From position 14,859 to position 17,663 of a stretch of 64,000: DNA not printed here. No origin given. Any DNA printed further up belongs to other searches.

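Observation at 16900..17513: VgrG C-terminal tail with two predicted hydrophobic helices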

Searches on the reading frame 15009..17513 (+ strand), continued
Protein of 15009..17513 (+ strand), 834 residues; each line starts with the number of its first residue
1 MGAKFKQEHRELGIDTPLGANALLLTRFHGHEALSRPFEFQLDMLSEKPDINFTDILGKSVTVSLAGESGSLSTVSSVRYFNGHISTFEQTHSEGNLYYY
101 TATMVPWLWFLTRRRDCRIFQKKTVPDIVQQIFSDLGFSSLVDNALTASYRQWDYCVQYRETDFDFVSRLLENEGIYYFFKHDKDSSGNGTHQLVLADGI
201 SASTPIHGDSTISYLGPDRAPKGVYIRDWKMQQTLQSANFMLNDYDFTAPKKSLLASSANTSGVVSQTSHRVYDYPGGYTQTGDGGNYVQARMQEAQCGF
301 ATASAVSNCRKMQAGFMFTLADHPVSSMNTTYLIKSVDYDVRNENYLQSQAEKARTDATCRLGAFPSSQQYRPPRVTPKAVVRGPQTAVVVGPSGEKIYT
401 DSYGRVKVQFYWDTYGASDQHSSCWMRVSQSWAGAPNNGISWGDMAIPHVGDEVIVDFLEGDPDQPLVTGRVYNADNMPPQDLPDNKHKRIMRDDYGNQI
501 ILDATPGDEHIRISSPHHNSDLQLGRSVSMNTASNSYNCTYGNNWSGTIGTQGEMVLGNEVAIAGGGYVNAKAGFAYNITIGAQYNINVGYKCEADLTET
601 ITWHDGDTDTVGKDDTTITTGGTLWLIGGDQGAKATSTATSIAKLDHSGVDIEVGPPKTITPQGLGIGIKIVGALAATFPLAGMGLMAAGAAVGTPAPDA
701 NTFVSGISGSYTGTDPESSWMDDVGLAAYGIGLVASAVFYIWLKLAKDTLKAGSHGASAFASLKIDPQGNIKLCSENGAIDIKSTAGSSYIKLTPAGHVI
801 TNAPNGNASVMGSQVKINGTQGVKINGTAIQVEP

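Call 68: predict_structure(alignment_id=A4)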
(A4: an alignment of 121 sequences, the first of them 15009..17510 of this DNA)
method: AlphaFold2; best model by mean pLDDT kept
length: 834 residues; sequences in the alignment: 121
mean_pLDDT: 76.6   pTM: 0.65
mean pLDDT of the five models: 76.6, 76.1, 75.5, 72.0, 71.4
residues with pLDDT >= 90: 242; 70-90: 322; 50-70: 184; < 50: 86
segments of 3 or more residues with pLDDT < 50: 1-3, 597-614, 631-636, 663-665, 680-725
pLDDT, mean of each block of 10 residues (from residue 1): 58 88 90 96 91 93 85 68 95 89 96 91 93 88 88 89 94 94 87 93 87 85 86 90 88 89 78 85 88 89 92 94 93 96 69 75 93 91 90 90 89 85 80 76 88 87 77 82 90 89 91 89 86 80 72 72 63 62 61 47 32 47 64 54 78 72 52 54 43 37 37 39 49 60 59 69 72 63 60 66 61 62 60 49
secondary structure, 60 per line:
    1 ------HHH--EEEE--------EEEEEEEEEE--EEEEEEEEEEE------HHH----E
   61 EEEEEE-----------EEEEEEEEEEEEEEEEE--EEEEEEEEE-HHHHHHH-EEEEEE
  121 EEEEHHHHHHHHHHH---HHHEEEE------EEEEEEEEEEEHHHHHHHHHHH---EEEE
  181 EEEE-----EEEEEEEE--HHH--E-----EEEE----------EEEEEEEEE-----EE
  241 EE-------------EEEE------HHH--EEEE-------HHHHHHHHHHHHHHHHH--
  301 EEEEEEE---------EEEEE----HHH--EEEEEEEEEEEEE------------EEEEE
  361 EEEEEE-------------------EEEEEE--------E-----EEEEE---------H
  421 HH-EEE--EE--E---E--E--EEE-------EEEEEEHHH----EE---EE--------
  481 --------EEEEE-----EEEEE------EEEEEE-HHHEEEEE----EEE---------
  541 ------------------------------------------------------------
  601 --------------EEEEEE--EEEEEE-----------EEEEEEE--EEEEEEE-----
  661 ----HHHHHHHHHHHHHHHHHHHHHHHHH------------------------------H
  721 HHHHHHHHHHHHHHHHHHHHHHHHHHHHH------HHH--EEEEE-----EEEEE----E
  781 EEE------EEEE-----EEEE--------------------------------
elements in order (helices of 4 or more, strands of 3 or more residues): E12-15 E24-33 E36-46 E60-66 E78-94 E97-105 H107-113 E115-124 H125-135 E142-145 E152-162 H163-173 E177-184 E190-197 E211-214 E225-233 E239-242 E256-259 E271-274 H282-298 E301-307 E317-321 E331-343 E356-366 E386-391 E406-410 E424-426 E443-445 E453-458 E489-493 E499-503 E510-515 E520-524 E529-531 E615-620 E623-628 E640-646 E649-655 H665-689 H720-749 E761-765 E771-775 E780-783 E790-793 E799-802

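Call 70: search_protein_families(library=ncbifam, proteins=[window:15009-17513:+], max_evalue=0.01)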
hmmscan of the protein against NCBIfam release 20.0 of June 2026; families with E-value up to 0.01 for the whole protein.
window:15009-17513:+ (834 aa): 3 families
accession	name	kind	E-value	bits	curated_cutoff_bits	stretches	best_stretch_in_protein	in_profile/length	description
TIGR03361.1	VI_Rhs_Vgr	subfamily_domain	1.6e-160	535.1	186.35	1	14-493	3-464/513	type VI secretion system tip protein TssI/VgrG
TIGR01646.1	vgr_GE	subfamily_domain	4.5e-129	431.5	121.8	1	25-516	3-478/480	type VI secretion system tip protein VgrG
NF033848.1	VgrG_rel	hypoth_equivalog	6.6e-16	57.7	275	1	401-524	389-511/547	VgrG-related protein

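Call 75: find_encoding_contigs(protein=P0019, flank=8000, max_places=1)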
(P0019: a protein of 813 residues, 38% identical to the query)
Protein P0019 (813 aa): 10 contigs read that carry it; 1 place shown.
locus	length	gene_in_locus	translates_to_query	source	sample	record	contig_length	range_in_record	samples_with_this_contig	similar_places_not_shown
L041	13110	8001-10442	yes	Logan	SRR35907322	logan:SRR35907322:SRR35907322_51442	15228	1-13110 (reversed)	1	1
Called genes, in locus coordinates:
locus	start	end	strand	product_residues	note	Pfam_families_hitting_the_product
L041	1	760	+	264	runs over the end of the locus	PF03976:PPK2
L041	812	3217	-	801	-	PF17804:TSP_NTD, PF00595:PDZ, PF03572:Peptidase_S41, PF11818:DUF3340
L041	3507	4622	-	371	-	PF00144:Beta-lactamase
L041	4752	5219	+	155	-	PF08837:DUF1810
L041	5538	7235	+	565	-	-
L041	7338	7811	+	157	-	PF03190:Thioredox_DsbH, PF00085:Thioredoxin, PF13899:Thioredoxin_7, PF13098:Thioredoxin_2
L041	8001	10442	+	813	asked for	PF05954:Phage_GPD, PF04717:Phage_base_V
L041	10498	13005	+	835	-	PF09937:DUF2169, PF00805:Pentapeptide (weak), PF13576:Pentapeptide_3 (faint), PF13599:Pentapeptide_4 (weak), PF00805:Pentapeptide, PF13599:Pentapeptide_4 (weak), PF00805:Pentapeptide (weak), PF13599:Pentapeptide_4 (weak)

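Call 76: find_encoding_contigs(protein=P0070, flank=8000, max_places=1)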
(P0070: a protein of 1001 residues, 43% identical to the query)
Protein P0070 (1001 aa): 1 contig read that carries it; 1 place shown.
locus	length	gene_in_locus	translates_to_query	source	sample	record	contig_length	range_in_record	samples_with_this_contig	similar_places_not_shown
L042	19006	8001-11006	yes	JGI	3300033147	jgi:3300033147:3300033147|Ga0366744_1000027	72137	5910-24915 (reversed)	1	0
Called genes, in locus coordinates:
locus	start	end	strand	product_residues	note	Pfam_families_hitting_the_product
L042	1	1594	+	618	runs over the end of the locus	PF00884:Sulfatase, PF01663:Phosphodiest, PF16347:SGSH_C (weak), PF13428:TPR_14 (faint), PF07719:TPR_2 (faint), PF13371:TPR_9 (faint), PF13432:TPR_16 (weak), PF14559:TPR_19 (faint)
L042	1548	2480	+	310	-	PF04055:Radical_SAM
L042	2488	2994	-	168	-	PF03692:CxxCxxCC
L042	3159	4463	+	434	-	-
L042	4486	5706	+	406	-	PF05935:Arylsulfotrans, PF14269:Arylsulfotran_2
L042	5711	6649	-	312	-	PF00291:PALP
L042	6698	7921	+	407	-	PF00155:Aminotran_1_2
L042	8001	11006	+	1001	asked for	PF05954:Phage_GPD, PF04717:Phage_base_V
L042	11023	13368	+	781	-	PF09937:DUF2169, PF00805:Pentapeptide (weak), PF13599:Pentapeptide_4 (weak), PF00805:Pentapeptide, PF13576:Pentapeptide_3 (faint), PF25296:Decapeptide (faint), PF00805:Pentapeptide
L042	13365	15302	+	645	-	-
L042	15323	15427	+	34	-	-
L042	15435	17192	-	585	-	PF02636:Methyltransf_28 (weak), PF00515:TPR_1 (faint), PF07719:TPR_2 (faint), PF13181:TPR_8 (faint), PF13424:TPR_12 (faint), PF13428:TPR_14 (faint), PF13432:TPR_16 (faint), PF13414:TPR_11 (weak), +2 more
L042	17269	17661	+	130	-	PF05488:PAAR_motif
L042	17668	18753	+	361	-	PF08242:Methyltransf_12 (faint), PF13489:Methyltransf_23 (weak), PF08241:Methyltransf_11, PF13649:Methyltransf_25 (weak), PF13847:Methyltransf_31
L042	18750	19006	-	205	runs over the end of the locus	-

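Call 77: find_encoding_contigs(protein=P0047, flank=8000, max_places=1)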
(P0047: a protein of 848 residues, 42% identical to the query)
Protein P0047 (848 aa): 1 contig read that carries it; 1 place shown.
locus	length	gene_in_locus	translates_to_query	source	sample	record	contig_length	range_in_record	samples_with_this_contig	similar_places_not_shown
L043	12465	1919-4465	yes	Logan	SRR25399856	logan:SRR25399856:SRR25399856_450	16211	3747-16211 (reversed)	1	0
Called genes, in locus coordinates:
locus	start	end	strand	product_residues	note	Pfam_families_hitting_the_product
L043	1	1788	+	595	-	?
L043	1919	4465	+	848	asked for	PF05954:Phage_GPD, PF04717:Phage_base_V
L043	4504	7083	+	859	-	PF09937:DUF2169, PF25296:Decapeptide (faint), PF00805:Pentapeptide (weak), PF13599:Pentapeptide_4 (weak), PF00805:Pentapeptide, PF13576:Pentapeptide_3 (weak), PF00805:Pentapeptide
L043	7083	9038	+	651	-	-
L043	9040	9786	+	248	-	PF12059:DUF3540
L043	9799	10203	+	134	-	PF13665:Tox-PAAR-like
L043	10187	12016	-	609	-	PF00534:Glycos_transf_1, PF13692:Glyco_trans_1_4, PF13641:Glyco_tranf_2_3 (weak), PF00535:Glycos_transf_2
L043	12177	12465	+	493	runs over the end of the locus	PF00498:FHA, PF16697:Yop-YscD_cpl, PF01464:SLT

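Call 91: fold_search(model_id=the predicted structure, library=pdb)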
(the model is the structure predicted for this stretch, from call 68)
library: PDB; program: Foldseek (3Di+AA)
matches with E <= 10: 547; with E <= 0.001: 64
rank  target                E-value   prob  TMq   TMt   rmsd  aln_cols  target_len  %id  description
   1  4mtk_A                3.0e-58  1.00  0.56  0.74   8.8       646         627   35  Crystal structure of PA0091 VgrG1, the central spike of the Type VI Secretion System (released 2014-10-01)
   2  7q5p_A                2.1e-56  1.00  0.51  0.67  10.4       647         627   34  Structure of VgrG1 from Pseudomonas protegens. (released 2021-12-15)
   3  4uhv_B                3.0e-50  1.00  0.52  0.66  11.7       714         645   33  The structure of VgrG1, the needle tip of the bacterial Type VI Secretion System (released 2016-01-27)
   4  9mlp_B                2.5e-47  1.00  0.46  0.61  12.9       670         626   26  Crystal structure of VgrS from Salmonella Typhimurium (released 2026-01-28)
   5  9mlp_C                3.1e-47  1.00  0.47  0.61  13.1       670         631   26  Crystal structure of VgrS from Salmonella Typhimurium (released 2026-01-28)
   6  9mlp_A                5.6e-47  1.00  0.47  0.61  12.7       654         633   27  Crystal structure of VgrS from Salmonella Typhimurium (released 2026-01-28)
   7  4uhv_A                2.4e-41  1.00  0.49  0.62  17.6       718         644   32  The structure of VgrG1, the needle tip of the bacterial Type VI Secretion System (released 2016-01-27)
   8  7aef_q                1.9e-28  1.00  0.33  0.46  13.9       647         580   15  Cryo-EM structure of an extracellular contractile injection system in marine bacterium Algoriphagus machipongonensis,  (released 2022-02-23)
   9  9qgm_8A               2.7e-28  1.00  0.43  0.65  10.1       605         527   16  Cryo-EM structure of the PlPVC1 central spike, 3-fold symmetrized (C3), in extended state (released 2025-10-29)
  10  2p5z                  3.0e-28  1.00  0.38  0.85   3.9       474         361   19  The E. coli c3393 protein is a component of the type VI secretion system and exhibits structural similarity to T4 bacter (released 2007-04-03)
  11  8gra_G                2.1e-27  1.00  0.45  0.58  10.7       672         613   20  Structure of Type VI secretion system cargo delivery vehicle Hcp-VgrG-PAAR (released 2023-07-12)
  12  7b5h_AJ               3.0e-27  1.00  0.34  0.47  13.8       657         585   15  Cryo-EM structure of the contractile injection system base plate from Anabaena PCC7120 (released 2022-02-23)
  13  9jg9_G                4.9e-27  1.00  0.48  0.66   9.5       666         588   17  Structure of the BtpeA effector and BtaeB effector bound to the VgrG spike from the Type VI secretion system (released 2025-09-10)
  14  9jg9_E                8.8e-27  1.00  0.48  0.66   9.6       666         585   17  Structure of the BtpeA effector and BtaeB effector bound to the VgrG spike from the Type VI secretion system (released 2025-09-10)
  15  6j0m_A                3.3e-26  1.00  0.43  0.64  10.9       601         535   16  Cryo-EM Structure of an Extracellular Contractile Injection System, PVC baseplate in extended state (reconstructed wit (released 2019-04-10)
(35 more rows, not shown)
